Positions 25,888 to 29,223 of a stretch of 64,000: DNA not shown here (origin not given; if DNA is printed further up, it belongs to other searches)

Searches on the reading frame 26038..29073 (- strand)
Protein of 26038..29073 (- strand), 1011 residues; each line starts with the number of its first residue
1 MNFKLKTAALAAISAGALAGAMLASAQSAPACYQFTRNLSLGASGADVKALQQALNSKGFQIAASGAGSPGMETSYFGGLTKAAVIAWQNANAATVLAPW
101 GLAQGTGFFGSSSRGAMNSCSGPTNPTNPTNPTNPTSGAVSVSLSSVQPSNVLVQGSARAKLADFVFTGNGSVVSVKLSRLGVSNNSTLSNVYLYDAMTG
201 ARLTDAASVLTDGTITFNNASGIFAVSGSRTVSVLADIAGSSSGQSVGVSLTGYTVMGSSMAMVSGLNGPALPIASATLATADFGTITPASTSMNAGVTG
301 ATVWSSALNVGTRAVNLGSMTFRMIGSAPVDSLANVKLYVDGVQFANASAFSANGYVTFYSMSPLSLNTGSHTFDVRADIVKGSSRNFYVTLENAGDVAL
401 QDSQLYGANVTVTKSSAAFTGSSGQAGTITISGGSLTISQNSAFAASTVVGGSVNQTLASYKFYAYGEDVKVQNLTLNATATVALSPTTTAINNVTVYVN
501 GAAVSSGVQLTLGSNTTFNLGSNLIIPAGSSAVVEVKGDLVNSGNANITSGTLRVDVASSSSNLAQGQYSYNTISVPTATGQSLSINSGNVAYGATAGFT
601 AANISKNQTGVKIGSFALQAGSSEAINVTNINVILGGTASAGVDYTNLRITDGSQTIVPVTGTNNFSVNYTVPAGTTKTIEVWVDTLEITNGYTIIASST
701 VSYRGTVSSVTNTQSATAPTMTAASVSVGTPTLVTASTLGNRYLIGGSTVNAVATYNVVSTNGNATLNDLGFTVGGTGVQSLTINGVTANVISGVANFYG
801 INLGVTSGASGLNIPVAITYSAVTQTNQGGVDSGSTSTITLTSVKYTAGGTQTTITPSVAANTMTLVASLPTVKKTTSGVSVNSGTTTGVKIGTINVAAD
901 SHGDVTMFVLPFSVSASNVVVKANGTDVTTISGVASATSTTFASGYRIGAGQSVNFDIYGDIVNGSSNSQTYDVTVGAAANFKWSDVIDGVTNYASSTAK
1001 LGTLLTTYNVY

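Call 66: search_protein_families(library=pfam, proteins=[window:26038-29073:-])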
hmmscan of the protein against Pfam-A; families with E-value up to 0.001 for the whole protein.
window:26038-29073:- (1011 aa): 1 family
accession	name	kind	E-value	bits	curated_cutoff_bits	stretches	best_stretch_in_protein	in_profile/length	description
PF01471.23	PG_binding_1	-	3e-07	30.9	23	1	44-92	1-41/57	Putative peptidoglycan binding domain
